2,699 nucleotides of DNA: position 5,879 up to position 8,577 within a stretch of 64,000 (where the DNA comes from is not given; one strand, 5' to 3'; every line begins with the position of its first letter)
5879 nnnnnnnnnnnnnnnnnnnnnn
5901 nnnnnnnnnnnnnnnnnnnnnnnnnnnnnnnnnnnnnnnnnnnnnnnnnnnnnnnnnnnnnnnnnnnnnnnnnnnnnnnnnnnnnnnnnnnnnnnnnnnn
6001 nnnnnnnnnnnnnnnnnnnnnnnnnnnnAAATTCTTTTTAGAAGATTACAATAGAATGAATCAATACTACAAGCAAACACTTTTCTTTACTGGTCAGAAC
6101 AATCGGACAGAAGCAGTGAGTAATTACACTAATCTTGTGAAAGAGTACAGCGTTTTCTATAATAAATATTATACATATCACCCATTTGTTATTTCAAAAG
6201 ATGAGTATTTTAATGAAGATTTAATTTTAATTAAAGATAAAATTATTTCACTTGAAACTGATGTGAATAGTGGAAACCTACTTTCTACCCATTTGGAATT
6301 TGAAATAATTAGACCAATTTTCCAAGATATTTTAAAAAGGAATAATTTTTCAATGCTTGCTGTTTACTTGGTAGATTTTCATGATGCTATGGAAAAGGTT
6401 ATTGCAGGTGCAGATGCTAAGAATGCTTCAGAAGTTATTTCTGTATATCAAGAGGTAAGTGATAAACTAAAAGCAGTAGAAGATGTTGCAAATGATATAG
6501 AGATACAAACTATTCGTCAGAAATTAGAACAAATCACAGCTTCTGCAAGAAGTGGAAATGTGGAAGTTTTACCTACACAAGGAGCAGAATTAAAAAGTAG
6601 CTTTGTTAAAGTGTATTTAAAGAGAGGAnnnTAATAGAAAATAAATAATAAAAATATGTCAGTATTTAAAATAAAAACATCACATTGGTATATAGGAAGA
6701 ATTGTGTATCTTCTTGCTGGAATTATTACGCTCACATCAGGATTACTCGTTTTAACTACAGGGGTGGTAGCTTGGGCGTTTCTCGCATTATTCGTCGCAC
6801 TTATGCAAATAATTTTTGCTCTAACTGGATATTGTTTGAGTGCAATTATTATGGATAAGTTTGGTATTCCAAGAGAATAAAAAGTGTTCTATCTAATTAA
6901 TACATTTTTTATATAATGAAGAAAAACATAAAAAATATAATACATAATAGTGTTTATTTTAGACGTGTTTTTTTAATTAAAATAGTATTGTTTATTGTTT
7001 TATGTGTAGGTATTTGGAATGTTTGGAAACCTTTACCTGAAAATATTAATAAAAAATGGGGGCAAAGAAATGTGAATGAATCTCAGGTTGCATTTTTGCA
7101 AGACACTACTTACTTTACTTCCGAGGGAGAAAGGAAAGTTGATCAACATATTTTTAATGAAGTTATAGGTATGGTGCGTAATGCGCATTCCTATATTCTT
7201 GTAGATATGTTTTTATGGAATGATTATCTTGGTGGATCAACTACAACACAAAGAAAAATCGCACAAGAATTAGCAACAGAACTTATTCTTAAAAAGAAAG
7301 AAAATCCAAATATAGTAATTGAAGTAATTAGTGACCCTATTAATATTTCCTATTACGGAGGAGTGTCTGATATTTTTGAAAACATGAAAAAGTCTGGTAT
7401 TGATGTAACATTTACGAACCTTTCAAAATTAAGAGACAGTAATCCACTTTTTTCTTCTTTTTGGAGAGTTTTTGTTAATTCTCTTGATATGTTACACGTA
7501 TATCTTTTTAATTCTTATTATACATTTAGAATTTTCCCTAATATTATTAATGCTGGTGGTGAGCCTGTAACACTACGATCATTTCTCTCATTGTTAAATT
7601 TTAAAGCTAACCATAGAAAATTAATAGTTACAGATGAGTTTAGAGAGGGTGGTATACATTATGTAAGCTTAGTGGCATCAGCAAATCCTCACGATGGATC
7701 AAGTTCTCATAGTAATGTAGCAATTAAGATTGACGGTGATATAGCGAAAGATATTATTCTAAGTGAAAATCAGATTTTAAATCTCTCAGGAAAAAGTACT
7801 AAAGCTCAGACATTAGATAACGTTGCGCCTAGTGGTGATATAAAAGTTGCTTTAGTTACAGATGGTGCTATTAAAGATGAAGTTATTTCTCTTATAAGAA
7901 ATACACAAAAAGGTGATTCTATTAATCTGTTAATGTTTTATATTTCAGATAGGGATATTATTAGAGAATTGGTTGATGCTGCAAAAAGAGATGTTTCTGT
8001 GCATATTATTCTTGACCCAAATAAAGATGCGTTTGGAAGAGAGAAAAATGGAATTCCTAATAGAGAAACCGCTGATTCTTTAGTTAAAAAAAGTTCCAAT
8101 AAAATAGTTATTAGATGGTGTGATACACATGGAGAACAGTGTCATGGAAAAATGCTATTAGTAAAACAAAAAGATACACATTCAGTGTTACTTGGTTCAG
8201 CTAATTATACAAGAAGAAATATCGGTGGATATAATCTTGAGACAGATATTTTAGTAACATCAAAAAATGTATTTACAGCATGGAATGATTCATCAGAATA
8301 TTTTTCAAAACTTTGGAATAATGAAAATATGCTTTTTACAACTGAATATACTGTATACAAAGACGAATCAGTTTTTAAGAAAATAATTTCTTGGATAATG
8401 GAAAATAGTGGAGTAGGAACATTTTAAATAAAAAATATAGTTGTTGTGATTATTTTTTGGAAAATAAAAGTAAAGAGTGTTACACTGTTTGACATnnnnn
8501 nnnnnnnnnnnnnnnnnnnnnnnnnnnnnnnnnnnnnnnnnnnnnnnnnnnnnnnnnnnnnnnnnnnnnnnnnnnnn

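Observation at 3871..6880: Compact sulfur-transfer and redox module: ArsR, rhodanese, glutaredoxin, rhodanese::ferritin-like, DUF2892 x2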

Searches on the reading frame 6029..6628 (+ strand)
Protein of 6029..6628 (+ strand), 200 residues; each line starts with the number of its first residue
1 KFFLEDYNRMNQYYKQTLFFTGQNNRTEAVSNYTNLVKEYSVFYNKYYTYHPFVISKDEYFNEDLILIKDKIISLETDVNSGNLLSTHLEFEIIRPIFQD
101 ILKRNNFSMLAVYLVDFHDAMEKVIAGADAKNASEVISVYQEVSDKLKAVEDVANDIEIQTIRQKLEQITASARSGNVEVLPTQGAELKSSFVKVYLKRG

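Call 72: search_protein_representatives(protein=window:6029-6628:+)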
Query: 200 residues. Proteins with E-value up to 0.001 (for the whole library): 148; up to 1e-10: 75; up to 1e-30: 29. The best 148 are listed.
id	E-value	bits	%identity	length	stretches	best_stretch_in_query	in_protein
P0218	2.9e-68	245.6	60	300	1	1-200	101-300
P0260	1.5e-59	217.2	56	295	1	1-200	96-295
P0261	2.1e-57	210.2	53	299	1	1-200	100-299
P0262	2.4e-55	203.6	50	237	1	1-200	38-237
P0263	1.4e-52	194.5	51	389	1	1-200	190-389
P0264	2.9e-49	183.7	46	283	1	1-200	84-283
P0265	3.3e-47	177.0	48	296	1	1-200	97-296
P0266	1.8e-46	174.6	47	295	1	3-200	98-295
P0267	1.8e-44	168.1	44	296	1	1-200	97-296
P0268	1.9e-44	168.0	54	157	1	45-200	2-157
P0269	2.9e-44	167.4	46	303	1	1-200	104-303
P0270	3.0e-44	167.4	44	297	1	1-200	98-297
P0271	7.5e-44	166.1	47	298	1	1-200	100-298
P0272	1.3e-43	165.3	46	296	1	1-200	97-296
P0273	1.9e-43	164.8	45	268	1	1-198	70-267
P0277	2.9e-40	154.4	40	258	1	2-198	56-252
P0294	1.4e-26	109.9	31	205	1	2-198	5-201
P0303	3.5e-21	92.2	35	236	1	3-200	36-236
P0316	5.0e-15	72.2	26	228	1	2-188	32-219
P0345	4.4e-08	49.6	24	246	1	3-198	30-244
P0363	1.4e-06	44.6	27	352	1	10-198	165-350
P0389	1.4e-04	38.1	24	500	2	10-183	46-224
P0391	1.7e-04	37.9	23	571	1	10-200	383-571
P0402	5.1e-04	36.3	19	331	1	4-184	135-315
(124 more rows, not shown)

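Call 73: search_protein_families(library=pfam, proteins=[P0263, P0294, P0303, P0316, P0345, P0363, P0391, P0389, P0402, P0277], max_evalue=0.01)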
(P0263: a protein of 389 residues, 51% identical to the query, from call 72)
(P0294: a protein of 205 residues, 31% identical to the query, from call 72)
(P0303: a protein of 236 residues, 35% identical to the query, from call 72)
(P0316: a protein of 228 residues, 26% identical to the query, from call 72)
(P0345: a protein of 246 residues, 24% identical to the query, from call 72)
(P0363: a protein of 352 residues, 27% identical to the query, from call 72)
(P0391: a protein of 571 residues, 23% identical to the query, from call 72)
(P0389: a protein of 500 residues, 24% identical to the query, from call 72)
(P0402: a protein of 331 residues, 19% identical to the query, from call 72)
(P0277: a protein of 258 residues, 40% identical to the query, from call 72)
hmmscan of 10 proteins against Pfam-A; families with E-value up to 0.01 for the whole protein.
P0263 (389 aa): 1 family
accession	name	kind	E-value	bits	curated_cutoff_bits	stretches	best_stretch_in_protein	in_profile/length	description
PF11127.14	YgaP-like_TM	-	2e-16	60.3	25.3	1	96-157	1-63/66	Inner membrane protein YgaP-like, transmembrane domain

P0294 (205 aa): 2 families
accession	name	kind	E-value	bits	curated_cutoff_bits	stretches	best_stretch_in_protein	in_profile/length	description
PF05549.16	Allexi_40kDa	-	0.0046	17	26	1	89-198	31-138/271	Allexivirus 40kDa protein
PF10938.13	YfdX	-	0.0078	16.7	26.6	0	83-192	20-102/149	YfdX protein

P0303 (236 aa): 0 families

P0316 (228 aa): 0 families

P0345 (246 aa): 0 families

P0363 (352 aa): 2 families
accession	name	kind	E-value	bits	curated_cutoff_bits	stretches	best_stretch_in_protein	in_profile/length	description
PF00462.30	Glutaredoxin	-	0.00044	20.8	22.9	1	44-92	2-51/60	Glutaredoxin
PF14276.11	DUF4363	-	0.0077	16.6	27.5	1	219-258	58-97/107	Domain of unknown function (DUF4363)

P0391 (571 aa): 1 family
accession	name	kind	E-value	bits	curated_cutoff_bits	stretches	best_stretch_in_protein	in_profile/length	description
PF03595.22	SLAC1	-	0.0025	17.4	27.9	1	59-182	35-151/331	Voltage-dependent anion channel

P0389 (500 aa): 0 families

P0402 (331 aa): 1 family
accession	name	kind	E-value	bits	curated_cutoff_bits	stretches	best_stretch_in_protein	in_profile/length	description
PF11127.14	YgaP-like_TM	-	8.7e-17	61.5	25.3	1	37-98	3-64/66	Inner membrane protein YgaP-like, transmembrane domain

P0277 (258 aa): 0 families

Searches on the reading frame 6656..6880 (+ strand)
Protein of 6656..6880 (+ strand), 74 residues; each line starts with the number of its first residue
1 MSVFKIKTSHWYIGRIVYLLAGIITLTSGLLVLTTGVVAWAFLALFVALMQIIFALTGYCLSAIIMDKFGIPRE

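Call 3: search_protein_families(library=pfam, proteins=[window:6656-6880:+], max_evalue=0.01)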
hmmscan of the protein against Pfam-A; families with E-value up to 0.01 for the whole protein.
window:6656-6880:+ (74 aa): 1 family
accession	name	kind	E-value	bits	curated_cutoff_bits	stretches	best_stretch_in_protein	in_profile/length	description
PF11127.14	YgaP-like_TM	-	0.00056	20.4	25.3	1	14-66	9-58/66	Inner membrane protein YgaP-like, transmembrane domain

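Call 31: search_protein_families(library=ncbifam, proteins=[window:6656-6880:+], max_evalue=0.01)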
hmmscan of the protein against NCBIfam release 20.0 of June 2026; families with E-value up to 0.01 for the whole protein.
window:6656-6880:+ (74 aa): 0 families

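Call 63: find_homologous_proteins(query=window:6656-6877:+, max_evalue=0.001)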
Query window:6656-6877:+ (74 aa): 19 proteins with E <= 0.001 among 20 candidates.
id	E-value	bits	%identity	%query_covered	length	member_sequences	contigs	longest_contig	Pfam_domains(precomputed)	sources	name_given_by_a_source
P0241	8.6e-37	142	95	100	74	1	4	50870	-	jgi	jgi:hypothetical protein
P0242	9.8e-37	142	95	100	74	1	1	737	-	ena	-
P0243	1.9e-36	141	96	100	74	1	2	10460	-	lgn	-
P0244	3.7e-36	140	93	100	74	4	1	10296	-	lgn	-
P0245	8.0e-36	139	91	100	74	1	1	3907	-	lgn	-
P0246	7.4e-35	136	91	100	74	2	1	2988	-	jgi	jgi:hypothetical protein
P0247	7.6e-35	136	89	100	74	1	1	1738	-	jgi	jgi:pilus assembly protein TadC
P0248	8.5e-35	136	88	100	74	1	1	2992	-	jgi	jgi:hypothetical protein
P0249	5.3e-33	130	81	100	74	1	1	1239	-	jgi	jgi:hypothetical protein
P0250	5.5e-33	130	88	100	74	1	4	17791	-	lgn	-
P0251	1.5e-32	128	84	100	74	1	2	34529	-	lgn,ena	-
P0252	2.0e-30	122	82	100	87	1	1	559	-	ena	-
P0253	8.6e-30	120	80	100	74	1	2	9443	-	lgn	-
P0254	1.3e-29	119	84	100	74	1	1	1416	-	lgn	-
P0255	1.8e-29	119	80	100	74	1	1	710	-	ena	-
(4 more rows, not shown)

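Call 66: search_protein_families(library=pfam, alignment_id=A3, max_evalue=0.01)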
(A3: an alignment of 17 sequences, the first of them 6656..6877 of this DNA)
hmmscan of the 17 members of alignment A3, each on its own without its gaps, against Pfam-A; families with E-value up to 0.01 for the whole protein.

A. member 1, window:6656-6877:+ (74 aa): 1 family
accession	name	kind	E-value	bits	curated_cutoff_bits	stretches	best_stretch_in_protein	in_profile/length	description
PF11127.14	YgaP-like_TM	-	0.00056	20.4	25.3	1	14-66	9-58/66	Inner membrane protein YgaP-like, transmembrane domain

B. families by the number of members that match (of 17 scanned): 1 family
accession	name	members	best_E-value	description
PF11127.14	YgaP-like_TM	14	0.00027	Inner membrane protein YgaP-like, transmembrane domain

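Call 78: find_encoding_contigs(protein=P0251, flank=6000, max_places=1)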
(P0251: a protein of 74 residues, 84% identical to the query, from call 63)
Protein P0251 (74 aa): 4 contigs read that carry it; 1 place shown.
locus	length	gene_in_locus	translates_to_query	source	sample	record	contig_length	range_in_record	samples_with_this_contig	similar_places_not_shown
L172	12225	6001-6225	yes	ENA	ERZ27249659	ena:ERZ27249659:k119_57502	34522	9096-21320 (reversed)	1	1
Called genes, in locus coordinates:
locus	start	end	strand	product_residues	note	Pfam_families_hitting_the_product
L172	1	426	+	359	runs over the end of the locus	PF00723:Glyco_hydro_15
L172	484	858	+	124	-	-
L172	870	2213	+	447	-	PF01794:Ferric_reduct, PF08022:FAD_binding_8, PF00175:NAD_binding_1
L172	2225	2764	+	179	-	PF00173:Cyt-b5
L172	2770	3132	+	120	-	-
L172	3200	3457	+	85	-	PF01022:HTH_5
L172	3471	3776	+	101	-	PF00581:Rhodanese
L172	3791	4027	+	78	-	PF00462:Glutaredoxin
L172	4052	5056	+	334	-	PF00581:Rhodanese, PF09968:DUF2202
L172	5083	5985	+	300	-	PF11127:YgaP-like_TM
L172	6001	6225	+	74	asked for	-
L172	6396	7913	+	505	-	PF13091:PLDc_2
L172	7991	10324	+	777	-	PF09364:XFP_N, PF03894:XFP, PF09363:XFP_C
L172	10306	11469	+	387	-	PF00871:Acetate_kinase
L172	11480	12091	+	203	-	PF09997:DUF2238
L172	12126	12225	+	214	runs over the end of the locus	PF14360:PAP2_C (weak)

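Call 79: find_encoding_contigs(protein=P0253, flank=6000, max_places=1)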
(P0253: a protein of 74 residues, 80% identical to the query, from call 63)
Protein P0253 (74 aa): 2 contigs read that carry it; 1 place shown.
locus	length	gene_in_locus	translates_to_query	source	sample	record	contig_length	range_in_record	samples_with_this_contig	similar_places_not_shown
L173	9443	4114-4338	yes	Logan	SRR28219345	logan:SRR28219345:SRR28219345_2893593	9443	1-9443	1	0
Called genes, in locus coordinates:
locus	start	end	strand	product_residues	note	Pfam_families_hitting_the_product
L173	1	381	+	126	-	?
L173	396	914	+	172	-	PF00173:Cyt-b5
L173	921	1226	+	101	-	-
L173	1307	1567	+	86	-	PF12840:HTH_20 (weak), PF01022:HTH_5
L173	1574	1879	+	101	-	PF00581:Rhodanese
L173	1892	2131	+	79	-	PF00462:Glutaredoxin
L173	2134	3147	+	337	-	PF00581:Rhodanese, PF09968:DUF2202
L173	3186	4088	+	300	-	PF11127:YgaP-like_TM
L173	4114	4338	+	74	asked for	-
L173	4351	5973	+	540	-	PF25917:BSH_RND (weak), PF25973:BSH_CzcB (weak), PF25954:Beta-barrel_RND_2 (faint), PF25967:RND-MFP_C (weak), PF25975:CzcB_C (weak), PF25989:YknX_C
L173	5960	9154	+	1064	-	PF00873:ACR_tran, PF02355:SecD_SecF_C (faint), PF03176:MMPL (faint)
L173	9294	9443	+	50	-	?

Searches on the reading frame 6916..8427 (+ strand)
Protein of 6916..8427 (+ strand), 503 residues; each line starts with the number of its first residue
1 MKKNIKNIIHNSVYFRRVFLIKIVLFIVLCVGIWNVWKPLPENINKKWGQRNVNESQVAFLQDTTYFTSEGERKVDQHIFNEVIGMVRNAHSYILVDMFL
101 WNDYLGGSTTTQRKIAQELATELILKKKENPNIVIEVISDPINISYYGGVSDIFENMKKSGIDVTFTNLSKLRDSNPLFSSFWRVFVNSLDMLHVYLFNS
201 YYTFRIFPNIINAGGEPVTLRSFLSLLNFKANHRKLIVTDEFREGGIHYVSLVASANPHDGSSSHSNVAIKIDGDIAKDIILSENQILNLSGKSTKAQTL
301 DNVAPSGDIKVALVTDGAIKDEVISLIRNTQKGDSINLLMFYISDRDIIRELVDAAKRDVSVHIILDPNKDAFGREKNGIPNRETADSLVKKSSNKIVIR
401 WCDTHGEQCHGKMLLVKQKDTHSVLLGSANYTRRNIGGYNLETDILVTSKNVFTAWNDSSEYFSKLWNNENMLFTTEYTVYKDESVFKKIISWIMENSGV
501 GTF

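Call 3: search_protein_families(library=pfam, proteins=[window:6916-8427:+], max_evalue=0.01)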
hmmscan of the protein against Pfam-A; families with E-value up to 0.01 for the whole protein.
window:6916-8427:+ (503 aa): 4 families
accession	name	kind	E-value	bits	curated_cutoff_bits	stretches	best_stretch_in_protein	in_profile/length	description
PF13091.12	PLDc_2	-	3.6e-24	85.5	27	1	324-467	2-132/132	PLD-like domain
PF07894.18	SACK1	-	1.3e-05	25.4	21.4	1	318-369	125-175/274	Scaffolding anchor of CK1 domain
PF09565.16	RE_NgoFVII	-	0.0048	16.7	23.8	0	326-466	9-148/162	NgoFVII restriction endonuclease N-terminal PLD domain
PF13090.12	PP_kinase_C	-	0.0063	16.4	25.8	0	327-436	20-116/172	Polyphosphate kinase C-terminal domain 2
